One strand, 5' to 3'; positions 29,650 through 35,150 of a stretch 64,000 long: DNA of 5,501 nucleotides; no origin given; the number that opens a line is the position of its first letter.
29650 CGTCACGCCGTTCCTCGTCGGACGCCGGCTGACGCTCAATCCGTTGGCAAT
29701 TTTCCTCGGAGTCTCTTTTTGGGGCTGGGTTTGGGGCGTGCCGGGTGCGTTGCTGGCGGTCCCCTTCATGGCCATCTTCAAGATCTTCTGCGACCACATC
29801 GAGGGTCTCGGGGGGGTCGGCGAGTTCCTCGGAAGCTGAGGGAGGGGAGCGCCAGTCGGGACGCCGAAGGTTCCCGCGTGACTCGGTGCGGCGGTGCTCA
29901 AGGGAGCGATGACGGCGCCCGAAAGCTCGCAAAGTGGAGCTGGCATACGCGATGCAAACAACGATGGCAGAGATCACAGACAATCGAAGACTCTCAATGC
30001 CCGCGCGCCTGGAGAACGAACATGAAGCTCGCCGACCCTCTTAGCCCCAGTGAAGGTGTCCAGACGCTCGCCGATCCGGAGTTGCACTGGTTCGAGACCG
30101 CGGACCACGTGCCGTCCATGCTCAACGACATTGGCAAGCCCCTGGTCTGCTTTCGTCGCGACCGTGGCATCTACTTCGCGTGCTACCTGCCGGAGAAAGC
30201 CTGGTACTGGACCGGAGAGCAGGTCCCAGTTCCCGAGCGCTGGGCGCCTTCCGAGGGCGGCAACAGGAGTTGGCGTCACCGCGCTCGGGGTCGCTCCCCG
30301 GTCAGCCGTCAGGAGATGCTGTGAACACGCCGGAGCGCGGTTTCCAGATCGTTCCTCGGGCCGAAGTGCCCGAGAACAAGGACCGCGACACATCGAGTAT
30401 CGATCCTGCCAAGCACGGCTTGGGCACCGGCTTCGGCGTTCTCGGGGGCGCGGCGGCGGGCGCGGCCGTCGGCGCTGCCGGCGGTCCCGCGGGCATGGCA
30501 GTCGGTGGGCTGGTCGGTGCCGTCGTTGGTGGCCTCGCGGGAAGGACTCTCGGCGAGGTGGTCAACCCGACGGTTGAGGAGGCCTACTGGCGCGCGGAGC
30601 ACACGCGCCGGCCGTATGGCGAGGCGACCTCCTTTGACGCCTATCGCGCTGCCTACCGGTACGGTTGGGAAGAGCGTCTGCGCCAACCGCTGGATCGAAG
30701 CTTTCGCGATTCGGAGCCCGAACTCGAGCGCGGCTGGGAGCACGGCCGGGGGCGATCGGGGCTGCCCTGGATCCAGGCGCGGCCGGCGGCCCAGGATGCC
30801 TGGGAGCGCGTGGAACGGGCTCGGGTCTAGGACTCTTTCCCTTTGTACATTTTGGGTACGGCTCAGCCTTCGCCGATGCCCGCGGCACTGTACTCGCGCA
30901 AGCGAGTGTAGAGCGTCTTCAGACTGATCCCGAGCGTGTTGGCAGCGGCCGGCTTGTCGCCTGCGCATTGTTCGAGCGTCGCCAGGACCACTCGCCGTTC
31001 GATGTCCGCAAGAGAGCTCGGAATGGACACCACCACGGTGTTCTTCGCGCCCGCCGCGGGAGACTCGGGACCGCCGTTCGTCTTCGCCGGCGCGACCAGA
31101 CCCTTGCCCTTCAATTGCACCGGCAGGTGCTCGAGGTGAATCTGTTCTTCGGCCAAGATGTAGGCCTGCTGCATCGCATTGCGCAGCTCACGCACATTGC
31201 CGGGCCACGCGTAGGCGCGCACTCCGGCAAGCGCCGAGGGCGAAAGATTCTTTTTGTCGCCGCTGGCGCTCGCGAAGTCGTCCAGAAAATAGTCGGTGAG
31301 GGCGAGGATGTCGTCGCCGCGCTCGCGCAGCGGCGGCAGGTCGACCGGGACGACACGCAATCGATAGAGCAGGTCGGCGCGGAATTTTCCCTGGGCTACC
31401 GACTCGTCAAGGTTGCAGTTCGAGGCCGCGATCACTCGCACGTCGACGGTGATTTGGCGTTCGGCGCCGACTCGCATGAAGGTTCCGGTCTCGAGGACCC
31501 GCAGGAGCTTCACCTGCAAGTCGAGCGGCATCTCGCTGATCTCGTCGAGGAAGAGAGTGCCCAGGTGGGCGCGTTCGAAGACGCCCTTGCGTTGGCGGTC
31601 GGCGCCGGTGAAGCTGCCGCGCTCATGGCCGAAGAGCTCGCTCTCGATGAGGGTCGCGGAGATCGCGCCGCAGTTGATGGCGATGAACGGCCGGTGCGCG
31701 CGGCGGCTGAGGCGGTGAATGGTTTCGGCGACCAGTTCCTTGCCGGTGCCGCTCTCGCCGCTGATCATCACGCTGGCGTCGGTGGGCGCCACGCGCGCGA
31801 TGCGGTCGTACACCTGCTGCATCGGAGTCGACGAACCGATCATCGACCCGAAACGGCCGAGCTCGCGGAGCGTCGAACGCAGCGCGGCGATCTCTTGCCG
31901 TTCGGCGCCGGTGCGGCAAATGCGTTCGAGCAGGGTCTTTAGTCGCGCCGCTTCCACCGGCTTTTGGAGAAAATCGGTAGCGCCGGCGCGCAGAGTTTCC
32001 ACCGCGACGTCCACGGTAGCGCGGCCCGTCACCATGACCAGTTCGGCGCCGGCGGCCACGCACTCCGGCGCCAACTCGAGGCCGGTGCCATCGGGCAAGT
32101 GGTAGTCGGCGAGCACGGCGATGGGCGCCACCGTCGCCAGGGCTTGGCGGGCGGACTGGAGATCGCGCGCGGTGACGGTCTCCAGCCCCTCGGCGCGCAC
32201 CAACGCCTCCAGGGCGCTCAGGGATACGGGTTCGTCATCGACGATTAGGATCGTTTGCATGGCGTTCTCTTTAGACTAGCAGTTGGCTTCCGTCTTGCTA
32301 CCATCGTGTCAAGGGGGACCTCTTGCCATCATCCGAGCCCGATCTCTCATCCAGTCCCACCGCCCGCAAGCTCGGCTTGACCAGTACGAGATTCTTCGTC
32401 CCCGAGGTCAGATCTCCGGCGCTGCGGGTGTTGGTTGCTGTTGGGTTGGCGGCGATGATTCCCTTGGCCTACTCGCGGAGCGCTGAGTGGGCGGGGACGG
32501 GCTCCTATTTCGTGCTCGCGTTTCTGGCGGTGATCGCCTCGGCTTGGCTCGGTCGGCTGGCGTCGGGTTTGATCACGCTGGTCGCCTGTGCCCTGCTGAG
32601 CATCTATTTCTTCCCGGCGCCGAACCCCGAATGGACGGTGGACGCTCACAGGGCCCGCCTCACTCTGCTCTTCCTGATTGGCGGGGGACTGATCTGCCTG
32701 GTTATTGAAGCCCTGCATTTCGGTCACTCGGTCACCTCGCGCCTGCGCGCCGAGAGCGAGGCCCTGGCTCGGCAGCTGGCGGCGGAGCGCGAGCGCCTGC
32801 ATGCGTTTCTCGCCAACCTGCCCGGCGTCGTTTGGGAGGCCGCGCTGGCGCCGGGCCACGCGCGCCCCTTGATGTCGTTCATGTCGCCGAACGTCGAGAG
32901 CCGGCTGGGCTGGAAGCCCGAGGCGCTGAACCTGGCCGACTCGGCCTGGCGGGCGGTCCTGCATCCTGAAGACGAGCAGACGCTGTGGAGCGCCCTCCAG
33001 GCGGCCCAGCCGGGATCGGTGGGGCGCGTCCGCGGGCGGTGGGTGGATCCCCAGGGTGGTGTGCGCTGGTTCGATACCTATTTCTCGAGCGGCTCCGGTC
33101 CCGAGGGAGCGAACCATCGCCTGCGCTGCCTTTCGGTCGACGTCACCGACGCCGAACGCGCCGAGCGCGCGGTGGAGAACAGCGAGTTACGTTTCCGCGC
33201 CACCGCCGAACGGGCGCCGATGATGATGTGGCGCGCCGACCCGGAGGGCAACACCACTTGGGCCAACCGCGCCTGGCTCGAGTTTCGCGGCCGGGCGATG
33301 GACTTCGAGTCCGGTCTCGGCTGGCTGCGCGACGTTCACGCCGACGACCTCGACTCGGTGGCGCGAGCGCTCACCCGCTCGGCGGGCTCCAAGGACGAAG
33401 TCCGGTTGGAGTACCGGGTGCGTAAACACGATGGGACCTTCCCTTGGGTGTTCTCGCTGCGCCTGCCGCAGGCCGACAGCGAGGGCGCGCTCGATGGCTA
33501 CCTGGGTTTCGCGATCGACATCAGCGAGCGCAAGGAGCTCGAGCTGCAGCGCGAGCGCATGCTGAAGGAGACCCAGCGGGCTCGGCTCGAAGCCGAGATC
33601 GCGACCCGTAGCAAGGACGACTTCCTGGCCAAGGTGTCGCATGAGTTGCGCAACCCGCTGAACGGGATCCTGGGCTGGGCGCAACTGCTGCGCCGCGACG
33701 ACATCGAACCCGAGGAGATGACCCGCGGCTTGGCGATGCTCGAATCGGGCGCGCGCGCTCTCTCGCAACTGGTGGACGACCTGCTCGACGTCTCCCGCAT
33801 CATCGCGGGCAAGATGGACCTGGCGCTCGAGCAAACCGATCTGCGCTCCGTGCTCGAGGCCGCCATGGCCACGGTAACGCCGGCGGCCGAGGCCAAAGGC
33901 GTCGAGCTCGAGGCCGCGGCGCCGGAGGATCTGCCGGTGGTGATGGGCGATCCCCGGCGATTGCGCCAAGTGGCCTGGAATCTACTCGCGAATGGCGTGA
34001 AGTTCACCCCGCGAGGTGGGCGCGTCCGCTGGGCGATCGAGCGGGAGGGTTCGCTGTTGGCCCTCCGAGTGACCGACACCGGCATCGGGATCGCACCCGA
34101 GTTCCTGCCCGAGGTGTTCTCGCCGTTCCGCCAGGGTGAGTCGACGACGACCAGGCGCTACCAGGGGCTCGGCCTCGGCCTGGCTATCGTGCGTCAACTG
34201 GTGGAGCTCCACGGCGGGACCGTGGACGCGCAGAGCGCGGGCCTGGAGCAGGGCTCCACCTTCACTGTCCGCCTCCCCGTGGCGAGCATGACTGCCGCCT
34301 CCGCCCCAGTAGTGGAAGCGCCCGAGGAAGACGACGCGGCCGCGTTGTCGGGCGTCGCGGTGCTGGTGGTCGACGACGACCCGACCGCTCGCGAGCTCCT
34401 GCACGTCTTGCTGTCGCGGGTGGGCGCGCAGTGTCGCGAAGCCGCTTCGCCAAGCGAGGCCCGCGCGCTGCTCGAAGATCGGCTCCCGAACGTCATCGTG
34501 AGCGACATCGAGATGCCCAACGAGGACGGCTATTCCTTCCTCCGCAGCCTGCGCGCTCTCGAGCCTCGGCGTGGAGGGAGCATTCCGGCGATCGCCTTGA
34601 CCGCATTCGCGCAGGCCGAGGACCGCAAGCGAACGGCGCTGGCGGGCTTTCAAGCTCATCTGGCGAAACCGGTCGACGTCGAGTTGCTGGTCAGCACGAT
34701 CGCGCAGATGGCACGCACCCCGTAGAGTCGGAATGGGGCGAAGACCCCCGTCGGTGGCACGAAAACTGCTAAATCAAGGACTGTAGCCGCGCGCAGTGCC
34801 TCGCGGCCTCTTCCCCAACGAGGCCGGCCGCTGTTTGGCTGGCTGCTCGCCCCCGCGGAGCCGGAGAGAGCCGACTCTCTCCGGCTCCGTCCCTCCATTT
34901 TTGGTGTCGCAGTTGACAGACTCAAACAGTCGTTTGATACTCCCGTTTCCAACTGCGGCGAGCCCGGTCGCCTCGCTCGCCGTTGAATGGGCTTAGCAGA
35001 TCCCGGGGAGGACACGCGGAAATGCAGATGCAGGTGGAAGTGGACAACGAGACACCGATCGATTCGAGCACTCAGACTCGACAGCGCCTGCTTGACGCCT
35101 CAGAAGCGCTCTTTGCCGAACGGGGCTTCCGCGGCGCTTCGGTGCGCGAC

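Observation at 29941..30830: Sigma-54 promoter driving a two-gene small-protein operon immediately beside the sigma-54 activator gene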

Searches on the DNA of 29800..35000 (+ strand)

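Call 97: search_rna_families(source=window, start=29800, end=35000, threshold=evalue, max_evalue=1)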
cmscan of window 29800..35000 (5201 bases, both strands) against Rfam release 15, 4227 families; matches with E-value up to 1: 0.
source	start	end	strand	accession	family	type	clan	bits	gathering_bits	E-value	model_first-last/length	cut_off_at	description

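Call 98: build_rna_model(alignment_id=A6)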
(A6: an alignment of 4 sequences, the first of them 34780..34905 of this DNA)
Model R1 built from alignment A6 (4 sequences, 135 columns); structure: RNAalifold consensus.
model positions 129; base pairs 32; branch points 2; effective number of sequences 1.12; information 0.591 bits per position. Calibrated on 0.2 Mb of random sequence (short: E-values are rough).
structure used (alignment columns):
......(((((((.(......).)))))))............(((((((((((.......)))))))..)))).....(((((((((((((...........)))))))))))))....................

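Call 100: search_with_rna_model(model_id=R1, sources=[window, L001, L009, L011, L013, L016, L018, L027, L033, L034, L035, L036, L038, L041, L043, L046, L049, L052, L053, L066, L069, L071, L074, L122, L123, L124, L125, L126, L127, L128, L129, L130, L017, L024, L032, L039, L051, L078, L019, L002, L012, L055], max_evalue=1)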
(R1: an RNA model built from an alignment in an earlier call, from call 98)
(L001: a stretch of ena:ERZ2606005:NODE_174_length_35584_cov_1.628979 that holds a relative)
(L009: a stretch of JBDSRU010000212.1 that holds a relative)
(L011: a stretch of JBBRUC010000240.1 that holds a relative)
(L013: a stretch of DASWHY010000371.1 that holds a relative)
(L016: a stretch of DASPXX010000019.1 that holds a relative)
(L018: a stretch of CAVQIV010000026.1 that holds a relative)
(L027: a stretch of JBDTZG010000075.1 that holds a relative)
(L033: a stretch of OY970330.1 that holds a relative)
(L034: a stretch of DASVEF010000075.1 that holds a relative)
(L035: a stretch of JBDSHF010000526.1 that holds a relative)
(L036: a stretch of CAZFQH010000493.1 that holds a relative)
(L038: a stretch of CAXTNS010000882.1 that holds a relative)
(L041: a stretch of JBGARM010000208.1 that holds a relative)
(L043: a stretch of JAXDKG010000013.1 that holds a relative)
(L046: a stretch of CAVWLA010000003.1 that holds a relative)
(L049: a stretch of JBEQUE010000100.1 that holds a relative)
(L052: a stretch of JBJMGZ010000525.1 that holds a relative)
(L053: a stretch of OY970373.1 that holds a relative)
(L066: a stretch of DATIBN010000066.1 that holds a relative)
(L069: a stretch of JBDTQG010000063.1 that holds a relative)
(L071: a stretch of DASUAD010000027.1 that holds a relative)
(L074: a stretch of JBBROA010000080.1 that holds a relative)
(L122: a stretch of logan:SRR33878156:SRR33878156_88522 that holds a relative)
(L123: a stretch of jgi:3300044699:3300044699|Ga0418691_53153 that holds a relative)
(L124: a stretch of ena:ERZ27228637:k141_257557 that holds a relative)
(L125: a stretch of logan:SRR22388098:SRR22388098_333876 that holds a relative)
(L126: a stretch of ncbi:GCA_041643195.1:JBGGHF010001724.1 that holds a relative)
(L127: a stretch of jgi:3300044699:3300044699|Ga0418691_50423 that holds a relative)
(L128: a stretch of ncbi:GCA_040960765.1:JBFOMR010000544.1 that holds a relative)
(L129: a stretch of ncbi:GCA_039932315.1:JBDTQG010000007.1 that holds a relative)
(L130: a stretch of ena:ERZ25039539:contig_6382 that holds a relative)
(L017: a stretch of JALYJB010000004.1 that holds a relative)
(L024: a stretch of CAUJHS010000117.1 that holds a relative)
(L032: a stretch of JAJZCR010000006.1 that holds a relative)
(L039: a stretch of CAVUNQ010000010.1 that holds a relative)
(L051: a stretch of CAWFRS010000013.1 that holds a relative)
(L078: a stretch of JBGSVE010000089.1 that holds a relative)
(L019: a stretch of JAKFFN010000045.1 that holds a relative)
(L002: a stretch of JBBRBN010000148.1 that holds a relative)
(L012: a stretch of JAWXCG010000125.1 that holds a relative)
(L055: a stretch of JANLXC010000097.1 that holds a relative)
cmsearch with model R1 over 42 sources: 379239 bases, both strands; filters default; matches with E-value up to 1: 14.
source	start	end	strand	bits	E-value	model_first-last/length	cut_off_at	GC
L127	1179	1308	-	132.3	1.3e-26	1-129/129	no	0.72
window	34779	34905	+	126.4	2.6e-25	1-129/129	no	0.7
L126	1643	1768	-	124.1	8.1e-25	1-129/129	no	0.72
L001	12839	12963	+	122.7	1.6e-24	1-129/129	no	0.69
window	34856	34889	-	30.1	0.00023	78-111/129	no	0.74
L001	12916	12947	-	23.1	0.0075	78-111/129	no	0.69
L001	12784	12874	-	18.3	0.086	1-129/129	no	0.65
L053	3411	3534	+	18.2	0.086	1-129/129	no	0.69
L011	4352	4475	+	18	0.096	1-129/129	no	0.67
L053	7503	7614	+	16.1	0.25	1-129/129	no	0.7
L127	1197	1231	+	15.3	0.38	78-111/129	no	0.74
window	54271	54377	-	14.1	0.67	1-129/129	no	0.65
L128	2393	2498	+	14.1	0.68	1-129/129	no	0.74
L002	3119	3181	-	13.7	0.84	7-71/129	no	0.63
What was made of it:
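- Tried and rejected: The covariance model of the candidate small RNA found only its four training copies in 42 sources (call 100).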
